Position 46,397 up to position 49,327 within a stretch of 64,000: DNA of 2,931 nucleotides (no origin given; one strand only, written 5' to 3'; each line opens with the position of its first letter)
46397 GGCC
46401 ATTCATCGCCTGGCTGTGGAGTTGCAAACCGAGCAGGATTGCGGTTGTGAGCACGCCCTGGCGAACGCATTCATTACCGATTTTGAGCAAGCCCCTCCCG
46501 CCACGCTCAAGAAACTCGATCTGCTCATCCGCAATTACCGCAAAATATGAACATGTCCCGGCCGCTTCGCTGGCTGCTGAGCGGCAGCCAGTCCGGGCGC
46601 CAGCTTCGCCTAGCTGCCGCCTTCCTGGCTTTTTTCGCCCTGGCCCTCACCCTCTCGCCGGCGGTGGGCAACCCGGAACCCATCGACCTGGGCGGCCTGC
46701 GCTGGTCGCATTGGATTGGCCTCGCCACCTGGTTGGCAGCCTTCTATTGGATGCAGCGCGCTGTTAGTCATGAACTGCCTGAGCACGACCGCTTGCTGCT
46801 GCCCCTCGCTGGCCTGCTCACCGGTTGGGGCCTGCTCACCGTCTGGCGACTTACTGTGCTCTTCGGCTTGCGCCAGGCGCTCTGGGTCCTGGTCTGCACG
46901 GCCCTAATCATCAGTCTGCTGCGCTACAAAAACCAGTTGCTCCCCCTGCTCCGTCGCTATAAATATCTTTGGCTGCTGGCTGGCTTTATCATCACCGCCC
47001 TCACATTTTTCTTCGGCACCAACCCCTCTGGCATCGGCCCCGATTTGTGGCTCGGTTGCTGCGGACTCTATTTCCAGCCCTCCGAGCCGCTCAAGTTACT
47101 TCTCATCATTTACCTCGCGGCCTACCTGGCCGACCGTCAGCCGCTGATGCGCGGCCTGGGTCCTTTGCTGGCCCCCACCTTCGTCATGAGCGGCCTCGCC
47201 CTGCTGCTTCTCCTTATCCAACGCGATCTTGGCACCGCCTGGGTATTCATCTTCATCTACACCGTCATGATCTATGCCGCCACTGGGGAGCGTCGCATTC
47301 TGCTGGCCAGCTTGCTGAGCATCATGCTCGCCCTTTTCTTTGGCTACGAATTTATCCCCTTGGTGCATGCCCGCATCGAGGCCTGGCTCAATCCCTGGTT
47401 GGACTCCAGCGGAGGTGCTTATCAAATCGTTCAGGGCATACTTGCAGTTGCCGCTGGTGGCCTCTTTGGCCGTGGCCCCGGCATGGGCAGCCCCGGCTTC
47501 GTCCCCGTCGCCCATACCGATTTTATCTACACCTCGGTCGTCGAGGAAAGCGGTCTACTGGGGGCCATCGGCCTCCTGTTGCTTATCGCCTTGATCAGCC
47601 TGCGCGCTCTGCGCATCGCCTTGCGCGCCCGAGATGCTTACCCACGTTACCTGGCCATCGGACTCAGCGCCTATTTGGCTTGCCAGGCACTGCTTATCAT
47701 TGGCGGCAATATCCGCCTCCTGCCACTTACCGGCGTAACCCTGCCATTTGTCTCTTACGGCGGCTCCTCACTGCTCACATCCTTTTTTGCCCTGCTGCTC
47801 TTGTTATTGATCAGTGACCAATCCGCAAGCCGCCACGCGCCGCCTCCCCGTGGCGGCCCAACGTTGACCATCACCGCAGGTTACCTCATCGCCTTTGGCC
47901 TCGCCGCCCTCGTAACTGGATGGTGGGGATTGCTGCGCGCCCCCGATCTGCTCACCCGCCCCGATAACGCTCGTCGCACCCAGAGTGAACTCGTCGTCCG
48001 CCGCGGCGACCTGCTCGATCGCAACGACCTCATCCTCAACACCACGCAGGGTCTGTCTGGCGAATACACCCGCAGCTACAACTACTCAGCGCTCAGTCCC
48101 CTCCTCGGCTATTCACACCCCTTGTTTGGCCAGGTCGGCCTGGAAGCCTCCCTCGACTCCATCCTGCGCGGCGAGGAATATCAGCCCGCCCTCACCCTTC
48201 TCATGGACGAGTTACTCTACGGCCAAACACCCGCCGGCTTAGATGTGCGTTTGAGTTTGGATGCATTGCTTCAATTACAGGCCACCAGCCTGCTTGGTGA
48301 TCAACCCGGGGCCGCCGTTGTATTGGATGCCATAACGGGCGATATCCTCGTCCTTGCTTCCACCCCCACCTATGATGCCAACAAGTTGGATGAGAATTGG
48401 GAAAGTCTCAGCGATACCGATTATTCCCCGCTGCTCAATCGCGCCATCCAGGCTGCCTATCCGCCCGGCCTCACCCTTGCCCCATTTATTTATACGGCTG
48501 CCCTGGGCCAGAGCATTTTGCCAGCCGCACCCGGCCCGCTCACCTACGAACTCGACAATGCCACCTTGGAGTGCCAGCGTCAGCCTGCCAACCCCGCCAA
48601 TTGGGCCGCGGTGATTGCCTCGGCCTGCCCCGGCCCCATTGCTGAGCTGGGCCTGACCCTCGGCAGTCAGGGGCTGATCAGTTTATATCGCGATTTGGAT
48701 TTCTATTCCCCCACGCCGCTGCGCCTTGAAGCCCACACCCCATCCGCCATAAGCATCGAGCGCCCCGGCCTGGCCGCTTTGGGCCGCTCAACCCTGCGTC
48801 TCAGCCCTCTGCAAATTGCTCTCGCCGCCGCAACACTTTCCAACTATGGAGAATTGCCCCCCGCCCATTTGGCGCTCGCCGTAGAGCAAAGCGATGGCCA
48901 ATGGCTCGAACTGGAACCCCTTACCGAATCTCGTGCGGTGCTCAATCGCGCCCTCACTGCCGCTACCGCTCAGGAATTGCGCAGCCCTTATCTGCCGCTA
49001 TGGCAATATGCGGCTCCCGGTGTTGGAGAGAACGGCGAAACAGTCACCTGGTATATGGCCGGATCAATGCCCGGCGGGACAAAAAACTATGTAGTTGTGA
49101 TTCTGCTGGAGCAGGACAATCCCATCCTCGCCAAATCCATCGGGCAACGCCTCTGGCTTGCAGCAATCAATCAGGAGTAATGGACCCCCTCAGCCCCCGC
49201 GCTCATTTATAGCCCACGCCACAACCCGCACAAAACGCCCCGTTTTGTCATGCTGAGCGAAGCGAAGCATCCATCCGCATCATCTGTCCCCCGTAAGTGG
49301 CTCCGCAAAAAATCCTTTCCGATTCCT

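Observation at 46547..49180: One polypeptide fusing a SEDS (RodA/FtsW) polymerase to a class B PBP whose three transpeptidase motifs are all degenerate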

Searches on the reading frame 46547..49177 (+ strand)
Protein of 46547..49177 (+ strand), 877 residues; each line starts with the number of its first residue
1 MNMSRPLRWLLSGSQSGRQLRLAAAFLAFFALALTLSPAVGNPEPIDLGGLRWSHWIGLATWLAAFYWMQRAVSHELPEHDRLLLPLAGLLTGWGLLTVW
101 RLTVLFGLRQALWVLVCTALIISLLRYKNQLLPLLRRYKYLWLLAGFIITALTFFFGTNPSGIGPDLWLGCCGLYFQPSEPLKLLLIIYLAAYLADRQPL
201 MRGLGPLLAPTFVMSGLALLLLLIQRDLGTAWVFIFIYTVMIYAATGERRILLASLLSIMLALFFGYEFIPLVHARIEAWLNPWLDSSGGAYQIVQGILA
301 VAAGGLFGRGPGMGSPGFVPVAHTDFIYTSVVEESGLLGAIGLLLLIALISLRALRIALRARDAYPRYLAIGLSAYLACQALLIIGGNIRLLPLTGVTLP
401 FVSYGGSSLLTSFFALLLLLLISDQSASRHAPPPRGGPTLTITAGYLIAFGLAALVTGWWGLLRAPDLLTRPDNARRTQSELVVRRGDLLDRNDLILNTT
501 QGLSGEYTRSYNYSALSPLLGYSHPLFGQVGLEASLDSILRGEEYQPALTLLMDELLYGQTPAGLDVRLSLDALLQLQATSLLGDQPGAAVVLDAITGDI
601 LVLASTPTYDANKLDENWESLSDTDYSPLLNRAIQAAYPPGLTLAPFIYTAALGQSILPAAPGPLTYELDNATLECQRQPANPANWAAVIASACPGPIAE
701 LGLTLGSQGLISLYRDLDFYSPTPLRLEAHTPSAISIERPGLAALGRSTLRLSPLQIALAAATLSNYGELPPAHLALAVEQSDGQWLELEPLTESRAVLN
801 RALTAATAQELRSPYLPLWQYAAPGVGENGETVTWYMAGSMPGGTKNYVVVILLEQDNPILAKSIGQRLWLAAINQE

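Call 3: search_protein_families(library=pfam, proteins=[window:46547-49177:+], max_evalue=1)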
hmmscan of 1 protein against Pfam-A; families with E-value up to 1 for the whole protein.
window:46547-49177:+ (877 aa): 4 families
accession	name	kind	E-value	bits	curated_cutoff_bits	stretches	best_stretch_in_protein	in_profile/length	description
PF01098.24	FTSW_RODA_SPOVE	-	7.6e-65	219.7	26.4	1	105-426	36-354/356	Cell cycle protein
PF00905.27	Transpeptidase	-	1.1e-14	54.8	22.1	1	588-810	1-210/299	Penicillin binding protein transpeptidase domain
PF21922.1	PBP_dimer_2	-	1.7e-05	25.4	27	1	486-567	1-83/83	Penicillin binding protein A dimerisation domain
PF03334.19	PhaG_MnhG_YufB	-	0.29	11.8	23.4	1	447-471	1-25/80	Na+/H+ antiporter subunit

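Call 4: search_protein_families(library=ncbifam, proteins=[window:46547-49177:+], max_evalue=1)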
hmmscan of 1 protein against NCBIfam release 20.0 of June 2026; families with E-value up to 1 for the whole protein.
window:46547-49177:+ (877 aa): 22 families
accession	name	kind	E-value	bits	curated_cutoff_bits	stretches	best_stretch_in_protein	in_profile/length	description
TIGR02614.1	ftsW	equivalog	7.6e-72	242.3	337.5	1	104-425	35-356/357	putative lipid II flippase FtsW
TIGR02210.1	rodA_shape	equivalog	6e-60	203.3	336.7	1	106-424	31-354/357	rod shape-determining protein RodA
TIGR02615.1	spoVE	exception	1.7e-55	188.9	448.8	1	105-423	36-353/354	stage V sporulation protein E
NF008042.0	PRK10774.1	equivalog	3.5e-39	134.9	493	1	104-423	70-389/405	cell division protein FtsW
NF037961.1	RodA_shape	subfamily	4.5e-30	105.3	150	2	256-422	231-405/415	rod shape-determining protein RodA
TIGR03423.1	pbp2_mrdA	equivalog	1.2e-29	103.3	455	2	527-658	184-325/593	penicillin-binding protein 2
NF008060.0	PRK10794.1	equivalog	5.7e-25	88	590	1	140-412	77-349/370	peptidoglycan glycosyltransferase MrdB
NF008061.0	PRK10795.1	equivalog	2.8e-14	52.6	962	1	560-658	244-347/634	peptidoglycan DD-transpeptidase MrdA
NF051842.1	PBP4_5_Efaec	equivalog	7.5e-13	47.7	700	1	526-654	289-424/668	penicillin-binding protein PBP4(5)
TIGR02214.1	spoVD_pbp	equivalog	4.4e-07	28.6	688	1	589-784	242-440/636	stage V sporulation protein D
NF011685.0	PRK15105.1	subfamily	1.4e-06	27.2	737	1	585-772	257-443/588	peptidoglycan glycosyltransferase FtsI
NF053573.1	PBP2_PenA_Neis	exception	2.6e-06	26.3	1105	1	563-655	231-323/572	peptidoglycan D,D-transpeptidase PBP2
NF000410.1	MECA1_pure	exception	1.4e-05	23.5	1480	1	553-652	308-409/666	PBP2a family beta-lactam-resistant peptidoglycan transpeptidase MecA1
NF000237.1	MECA_PBP2A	equivalog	4.8e-05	21.8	750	1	553-643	310-404/668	PBP2a family beta-lactam-resistant peptidoglycan transpeptidase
NF000407.1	MECC_PBP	exception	0.00022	19.6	1500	1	553-632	307-383/665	PBP2a family beta-lactam-resistant peptidoglycan transpeptidase MecC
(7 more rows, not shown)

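Call 5: search_solved_structures(query=window:46547-49177:+, max_evalue=0.01, show_alignments=3)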
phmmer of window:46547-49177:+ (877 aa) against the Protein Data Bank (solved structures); distinct sequences matched with E-value up to 0.01: 80 (the best 60 are shown).
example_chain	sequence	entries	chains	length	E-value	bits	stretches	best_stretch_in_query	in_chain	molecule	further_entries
25hr_A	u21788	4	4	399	3.9e-32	114.4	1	130-422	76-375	Probable peptidoglycan glycosyltransferase FtsW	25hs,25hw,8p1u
8bh1_A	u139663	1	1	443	4.9e-32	114.1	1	130-422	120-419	Probable peptidoglycan glycosyltransferase FtsW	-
6bar_A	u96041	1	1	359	1.3e-28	102.7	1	125-423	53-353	Rod shape determining protein RodA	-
6pl5_A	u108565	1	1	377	1.6e-28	102.4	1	125-423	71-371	Peptidoglycan glycosyltransferase RodA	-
6bas_A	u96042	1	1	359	2.6e-27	98.4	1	125-423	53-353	Peptidoglycan glycosyltransferase RodA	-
6pl6_A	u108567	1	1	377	3e-27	98.2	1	125-423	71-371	Peptidoglycan glycosyltransferase RodA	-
8tj3_B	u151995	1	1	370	5.2e-23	84.2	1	94-414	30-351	Peptidoglycan glycosyltransferase MrdB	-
4mnr_A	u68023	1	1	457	2.3e-20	75.5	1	472-723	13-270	Peptidoglycan glycosyltransferase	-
3un7_A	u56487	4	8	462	2.3e-18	68.8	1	475-776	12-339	Penicillin-binding protein A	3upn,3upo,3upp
3lo7_A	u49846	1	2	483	2.7e-18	68.6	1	476-775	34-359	Penicillin-binding protein A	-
6tii_AAA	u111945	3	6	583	4.1e-14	54.8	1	523-658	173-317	Peptidoglycan D,D-transpeptidase MrdA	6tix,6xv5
4ra7_A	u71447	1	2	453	6e-14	54.2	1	463-719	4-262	Peptidoglycan glycosyltransferase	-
4jbf_A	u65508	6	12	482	6.2e-14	54.1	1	463-719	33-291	Peptidoglycan glycosyltransferase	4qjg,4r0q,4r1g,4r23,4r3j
8zpc_A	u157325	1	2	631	7.4e-14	53.9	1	525-654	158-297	Peptidoglycan D,D-transpeptidase MrdA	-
7zg8_AAA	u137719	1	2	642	7.6e-14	53.9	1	525-654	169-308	Peptidoglycan D,D-transpeptidase MrdA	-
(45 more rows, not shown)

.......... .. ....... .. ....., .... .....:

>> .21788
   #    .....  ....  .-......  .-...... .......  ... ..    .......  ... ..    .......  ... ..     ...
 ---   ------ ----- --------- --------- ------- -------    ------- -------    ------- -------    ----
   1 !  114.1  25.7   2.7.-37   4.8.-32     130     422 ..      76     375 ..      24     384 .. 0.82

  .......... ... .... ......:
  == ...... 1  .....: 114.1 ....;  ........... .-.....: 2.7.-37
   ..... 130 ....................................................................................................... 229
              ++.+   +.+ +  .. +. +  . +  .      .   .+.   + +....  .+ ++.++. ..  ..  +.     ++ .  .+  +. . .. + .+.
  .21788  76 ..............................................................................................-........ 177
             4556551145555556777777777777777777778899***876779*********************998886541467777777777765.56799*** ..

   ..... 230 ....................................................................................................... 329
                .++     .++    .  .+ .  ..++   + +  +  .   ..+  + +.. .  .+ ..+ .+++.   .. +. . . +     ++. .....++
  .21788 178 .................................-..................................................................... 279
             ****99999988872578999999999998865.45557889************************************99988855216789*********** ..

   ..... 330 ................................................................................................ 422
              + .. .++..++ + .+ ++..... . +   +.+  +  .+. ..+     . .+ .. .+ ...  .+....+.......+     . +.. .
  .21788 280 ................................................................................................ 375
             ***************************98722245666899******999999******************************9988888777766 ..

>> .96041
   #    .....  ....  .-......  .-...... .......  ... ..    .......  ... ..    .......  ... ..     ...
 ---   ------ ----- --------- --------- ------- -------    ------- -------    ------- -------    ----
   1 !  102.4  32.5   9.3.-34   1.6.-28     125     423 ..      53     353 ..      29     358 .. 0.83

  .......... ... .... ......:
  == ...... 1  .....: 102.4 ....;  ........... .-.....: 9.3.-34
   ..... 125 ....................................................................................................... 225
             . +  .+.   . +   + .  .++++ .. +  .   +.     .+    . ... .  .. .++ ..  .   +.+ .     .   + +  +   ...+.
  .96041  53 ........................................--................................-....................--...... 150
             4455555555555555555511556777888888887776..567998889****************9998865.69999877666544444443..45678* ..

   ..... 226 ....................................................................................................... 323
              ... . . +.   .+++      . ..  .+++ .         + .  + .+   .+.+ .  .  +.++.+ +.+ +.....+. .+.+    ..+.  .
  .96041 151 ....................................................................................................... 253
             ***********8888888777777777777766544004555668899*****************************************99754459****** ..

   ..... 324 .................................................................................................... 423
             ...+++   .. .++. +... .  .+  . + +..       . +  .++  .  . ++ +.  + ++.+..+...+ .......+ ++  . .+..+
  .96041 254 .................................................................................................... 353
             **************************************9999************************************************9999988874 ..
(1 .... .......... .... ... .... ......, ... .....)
